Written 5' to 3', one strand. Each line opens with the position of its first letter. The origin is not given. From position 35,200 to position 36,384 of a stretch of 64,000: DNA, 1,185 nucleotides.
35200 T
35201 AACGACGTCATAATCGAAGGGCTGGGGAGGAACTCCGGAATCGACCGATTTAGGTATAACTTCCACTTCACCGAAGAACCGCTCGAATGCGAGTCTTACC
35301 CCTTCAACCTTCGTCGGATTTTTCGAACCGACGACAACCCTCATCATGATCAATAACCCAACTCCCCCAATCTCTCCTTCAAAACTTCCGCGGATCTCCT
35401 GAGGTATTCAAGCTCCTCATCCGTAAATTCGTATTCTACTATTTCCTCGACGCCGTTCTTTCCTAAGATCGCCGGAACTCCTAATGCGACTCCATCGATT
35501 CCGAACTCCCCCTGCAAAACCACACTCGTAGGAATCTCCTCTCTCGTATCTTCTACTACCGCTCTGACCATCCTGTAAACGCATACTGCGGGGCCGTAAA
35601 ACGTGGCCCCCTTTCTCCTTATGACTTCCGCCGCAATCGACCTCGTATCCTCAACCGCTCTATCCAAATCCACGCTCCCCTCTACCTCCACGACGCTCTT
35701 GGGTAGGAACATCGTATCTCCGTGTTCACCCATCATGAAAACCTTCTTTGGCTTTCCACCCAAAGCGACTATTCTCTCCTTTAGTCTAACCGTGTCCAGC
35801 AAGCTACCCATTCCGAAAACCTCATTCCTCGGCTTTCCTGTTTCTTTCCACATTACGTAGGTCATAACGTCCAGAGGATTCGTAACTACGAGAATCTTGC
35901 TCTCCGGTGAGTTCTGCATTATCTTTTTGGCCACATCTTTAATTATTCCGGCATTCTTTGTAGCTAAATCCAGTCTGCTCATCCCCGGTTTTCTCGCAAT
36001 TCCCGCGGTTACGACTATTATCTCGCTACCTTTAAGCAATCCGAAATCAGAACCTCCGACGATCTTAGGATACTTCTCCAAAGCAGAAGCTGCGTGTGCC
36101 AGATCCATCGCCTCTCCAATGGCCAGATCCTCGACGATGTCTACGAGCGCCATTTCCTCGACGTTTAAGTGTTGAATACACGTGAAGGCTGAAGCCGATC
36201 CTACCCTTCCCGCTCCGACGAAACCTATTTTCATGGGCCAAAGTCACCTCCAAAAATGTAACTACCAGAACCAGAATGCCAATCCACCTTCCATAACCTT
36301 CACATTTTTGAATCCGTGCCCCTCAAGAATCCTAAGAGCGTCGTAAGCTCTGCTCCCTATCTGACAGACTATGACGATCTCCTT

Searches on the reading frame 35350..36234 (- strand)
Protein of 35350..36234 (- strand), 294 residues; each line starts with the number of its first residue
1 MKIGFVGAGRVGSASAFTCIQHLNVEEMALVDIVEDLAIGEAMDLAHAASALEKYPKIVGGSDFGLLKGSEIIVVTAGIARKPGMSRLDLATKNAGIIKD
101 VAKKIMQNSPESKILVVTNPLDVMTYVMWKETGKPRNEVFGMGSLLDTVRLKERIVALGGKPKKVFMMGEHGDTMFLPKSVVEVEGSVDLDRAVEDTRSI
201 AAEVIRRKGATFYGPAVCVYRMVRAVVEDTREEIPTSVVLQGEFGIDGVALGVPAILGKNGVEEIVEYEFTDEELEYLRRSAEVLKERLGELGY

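Call 10: search_protein_families(library=pfam, proteins=[window:35350-36234:-], max_evalue=0.01)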
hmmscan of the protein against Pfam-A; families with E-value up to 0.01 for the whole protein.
window:35350-36234:- (294 aa): 4 families
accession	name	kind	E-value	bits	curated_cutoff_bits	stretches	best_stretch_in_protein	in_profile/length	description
PF00056.29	Ldh_1_N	-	8.1e-39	133.3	27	1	1-141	1-141/141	lactate/malate dehydrogenase, NAD binding domain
PF02866.23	Ldh_1_C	-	6.7e-22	78.7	22.6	1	146-289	3-167/174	lactate/malate dehydrogenase, alpha/beta C-terminal domain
PF02056.22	Glyco_hydro_4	-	0.00014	21.9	23.2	1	94-133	120-159/183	Family 4 glycosyl hydrolase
PF00863.25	Peptidase_C4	-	0.0042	16.8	27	1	46-129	17-101/244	Peptidase family C4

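Call 12: find_encoding_contigs(protein=window:35350-36234:-, flank=10000, max_places=6)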
Protein window:35350-36234:- (294 aa): 4 contigs read that carry it; 2 places shown.
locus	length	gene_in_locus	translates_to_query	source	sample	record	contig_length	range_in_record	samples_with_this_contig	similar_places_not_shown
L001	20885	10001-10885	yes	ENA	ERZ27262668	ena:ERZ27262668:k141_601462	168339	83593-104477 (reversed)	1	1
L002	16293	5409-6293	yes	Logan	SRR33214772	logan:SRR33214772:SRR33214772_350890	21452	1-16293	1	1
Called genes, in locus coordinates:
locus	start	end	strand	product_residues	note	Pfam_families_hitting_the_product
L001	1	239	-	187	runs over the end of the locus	PF05683:Fumerase_C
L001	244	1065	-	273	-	PF05681:Fumerase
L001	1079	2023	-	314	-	PF22451:NirdL-like_HTH, PF17805:AsnC_trans_reg2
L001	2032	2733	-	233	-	PF01262:AlaDh_PNT_C (weak), PF13241:NAD_binding_7, PF02254:TrkA_N, PF03807:F420_oxidored (weak), PF05368:NmrA (weak)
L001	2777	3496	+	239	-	-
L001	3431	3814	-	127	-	PF04756:OST3_OST6 (weak), PF13905:Thioredoxin_8 (faint), PF00085:Thioredoxin, PF13098:Thioredoxin_2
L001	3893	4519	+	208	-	PF01351:RNase_HII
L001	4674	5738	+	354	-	PF02163:Peptidase_M50, PF00571:CBS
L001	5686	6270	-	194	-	PF02676:TYW3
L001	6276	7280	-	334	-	PF04055:Radical_SAM, PF19288:CofH_C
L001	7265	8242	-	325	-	PF04055:Radical_SAM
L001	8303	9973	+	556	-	PF01266:DAO (faint), PF01946:Thi4 (faint), PF03486:HI0933_like (faint), PF07992:Pyr_redox_2, PF13738:Pyr_redox_3, PF00070:Pyr_redox, PF02852:Pyr_redox_dim, PF00581:Rhodanese, +2 more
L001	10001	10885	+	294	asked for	PF00056:Ldh_1_N, PF02866:Ldh_1_C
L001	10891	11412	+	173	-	PF01931:NTPase_I-T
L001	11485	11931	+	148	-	-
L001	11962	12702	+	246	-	-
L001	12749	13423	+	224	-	-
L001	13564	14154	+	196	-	-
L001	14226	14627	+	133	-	-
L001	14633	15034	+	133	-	-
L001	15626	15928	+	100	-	-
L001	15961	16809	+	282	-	PF08902:DUF1848 (faint), PF04055:Radical_SAM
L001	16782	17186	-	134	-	-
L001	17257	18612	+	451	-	PF02878:PGM_PMM_I, PF02879:PGM_PMM_II, PF02880:PGM_PMM_III, PF00408:PGM_PMM_IV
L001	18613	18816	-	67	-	-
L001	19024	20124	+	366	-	-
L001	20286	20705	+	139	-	PF01842:ACT, PF13291:ACT_4 (faint), PF13840:ACT_7 (faint), PF19571:ACT_8, PF22468:ACT_9 (faint), PF22629:ACT_AHAS_ss (weak), PF01842:ACT, PF22629:ACT_AHAS_ss (weak)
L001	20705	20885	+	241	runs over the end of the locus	PF09876:DUF2103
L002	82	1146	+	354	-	PF02163:Peptidase_M50, PF00571:CBS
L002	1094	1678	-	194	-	PF02676:TYW3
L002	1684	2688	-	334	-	PF04055:Radical_SAM, PF19288:CofH_C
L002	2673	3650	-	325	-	PF04055:Radical_SAM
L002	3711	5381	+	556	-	PF00890:FAD_binding_2 (faint), PF01266:DAO (faint), PF01946:Thi4 (faint), PF07992:Pyr_redox_2, PF13738:Pyr_redox_3, PF00070:Pyr_redox, PF02852:Pyr_redox_dim, PF00581:Rhodanese, +3 more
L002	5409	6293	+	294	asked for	PF00056:Ldh_1_N, PF02866:Ldh_1_C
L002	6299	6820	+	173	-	PF01931:NTPase_I-T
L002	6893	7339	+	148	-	-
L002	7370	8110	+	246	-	-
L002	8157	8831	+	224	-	-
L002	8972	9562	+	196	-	-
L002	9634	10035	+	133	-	-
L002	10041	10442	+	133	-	-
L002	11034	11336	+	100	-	-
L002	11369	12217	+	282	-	PF08902:DUF1848 (faint), PF04055:Radical_SAM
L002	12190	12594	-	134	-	-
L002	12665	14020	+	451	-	PF02878:PGM_PMM_I, PF02879:PGM_PMM_II, PF02880:PGM_PMM_III, PF00408:PGM_PMM_IV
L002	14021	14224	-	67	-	-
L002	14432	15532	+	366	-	-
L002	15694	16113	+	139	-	PF01842:ACT, PF13291:ACT_4 (faint), PF13840:ACT_7 (faint), PF19571:ACT_8, PF22468:ACT_9 (faint), PF22629:ACT_AHAS_ss (weak), PF01842:ACT, PF22629:ACT_AHAS_ss (weak)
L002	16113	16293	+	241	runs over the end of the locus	PF09876:DUF2103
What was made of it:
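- It is called as a gene in L001 and L002 (call 12).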

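Call 15: find_related_loci(query=window:35350-36234:-, collection=genome_contigs, flank=10000)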
Query window:35350-36234:- (294 aa) in genome_contigs; peptide patterns used: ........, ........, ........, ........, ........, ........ (x = any residue, [..] = any of these).
208 stretches matched a pattern; 24 encode a relative of the query (tblastn E <= 1e-3); 24 distinct loci.
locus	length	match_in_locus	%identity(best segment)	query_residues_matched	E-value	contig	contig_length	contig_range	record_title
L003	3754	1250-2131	86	1-294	6e-180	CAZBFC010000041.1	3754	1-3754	MAG TPA_asm: uncultured archaeon isolate binchicken_co219_101 genome assembly, contig: k141_1232067, whole genome shotgu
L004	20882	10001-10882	85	1-294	3e-172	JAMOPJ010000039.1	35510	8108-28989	MAG: Archaeoglobaceae archaeon isolate 4559-240_metabat1_scaf2bin.032 4559-240_scaffold_506_c1, whole genome shotgun seq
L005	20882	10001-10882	84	1-294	1e-170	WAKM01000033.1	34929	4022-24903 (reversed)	MAG: Archaeoglobaceae archaeon isolate S012_59_esom k151_279717, whole genome shotgun sequence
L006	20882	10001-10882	83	1-294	2e-169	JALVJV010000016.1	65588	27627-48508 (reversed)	MAG: Archaeoglobaceae archaeon isolate A1_metabat2_scaf2bin.085 A1_NODE_43_length_65588_cov_4.887139, whole genome shotg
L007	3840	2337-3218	76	1-294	1e-158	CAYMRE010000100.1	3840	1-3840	MAG TPA_asm: uncultured archaeon isolate binchicken_co291_110 genome assembly, contig: NODE_11324_length_3840_cov_33.466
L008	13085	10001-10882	74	1-294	2e-151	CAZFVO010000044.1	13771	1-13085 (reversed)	MAG TPA_asm: uncultured archaeon isolate SRP141559_co1_69 genome assembly, contig: NODE_2437_length_13771_cov_15.865267,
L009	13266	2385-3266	72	1-294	3e-147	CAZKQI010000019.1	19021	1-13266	MAG TPA_asm: uncultured archaeon isolate SRP141559_co1_87 genome assembly, contig: NODE_1417_length_19021_cov_12.502847,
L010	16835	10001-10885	73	1-294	2e-147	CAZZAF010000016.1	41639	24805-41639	MAG TPA_asm: uncultured archaeon isolate binchicken_co92_4 genome assembly, contig: NODE_215_length_41639_cov_14.238072,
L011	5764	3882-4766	74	1-294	3e-148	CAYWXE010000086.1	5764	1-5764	MAG TPA_asm: uncultured archaeon isolate SRP141552_co1_136 genome assembly, contig: NODE_7321_length_5764_cov_40.636539,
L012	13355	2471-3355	72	1-294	1e-146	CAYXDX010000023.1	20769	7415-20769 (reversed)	MAG TPA_asm: uncultured archaeon isolate SRP216583_co2_138 genome assembly, contig: NODE_1784_length_20769_cov_12.134064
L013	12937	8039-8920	75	1-294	6e-146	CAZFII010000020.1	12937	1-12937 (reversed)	MAG TPA_asm: uncultured archaeon isolate binchicken_co357_45 genome assembly, contig: NODE_2229_length_12937_cov_6.16053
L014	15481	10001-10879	71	1-294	1e-144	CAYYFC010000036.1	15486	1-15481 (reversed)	MAG TPA_asm: uncultured archaeon isolate SRP141552_co1_20 genome assembly, contig: NODE_1637_length_15486_cov_29.893591,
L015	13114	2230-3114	71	1-294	5e-141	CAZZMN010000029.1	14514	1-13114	MAG TPA_asm: uncultured archaeon isolate binchicken_co25_50 genome assembly, contig: k141_181875, whole genome shotgun s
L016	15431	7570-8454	66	1-294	1e-133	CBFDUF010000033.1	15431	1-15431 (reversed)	MAG TPA_asm: uncultured Thermococci archaeon isolate SRR6823439_binner13_Refined_15 genome assembly, contig: ERZ534240.1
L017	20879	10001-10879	64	1-294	2e-126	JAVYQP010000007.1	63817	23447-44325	MAG: Archaeoglobaceae archaeon isolate DRTY-1_201901_bins_47 DRTY-1_201901_bins_47_scaffold_7, whole genome shotgun sequ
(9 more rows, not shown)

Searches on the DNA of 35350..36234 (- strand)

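Call 42: search_rna_families(source=L015, start=5200, end=6100, threshold=evalue, max_evalue=0.1)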
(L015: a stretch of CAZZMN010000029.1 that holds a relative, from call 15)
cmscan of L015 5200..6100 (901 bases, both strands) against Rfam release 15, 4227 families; matches with E-value up to 0.1: 2.
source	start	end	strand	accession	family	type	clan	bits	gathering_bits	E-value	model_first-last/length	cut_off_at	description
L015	5477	5719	-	RF00373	RNaseP_arch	Gene; ribozyme;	CL00002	199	84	1.3e-59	1-288/288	no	Archaeal RNase P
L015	5342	5412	+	RF00005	tRNA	Gene; tRNA;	CL00001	63.6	29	2.5e-13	1-71/71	no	tRNA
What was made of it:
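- On Archaeal RNase P RNA (RF00373 and clan CL00002): The positive control in L015 scored 199 bits (call 42).
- Closest known: Archaeal RNase P RNA. Different: The real RNase P RNA of a relative scores 199 bits with the same tool (call 42).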
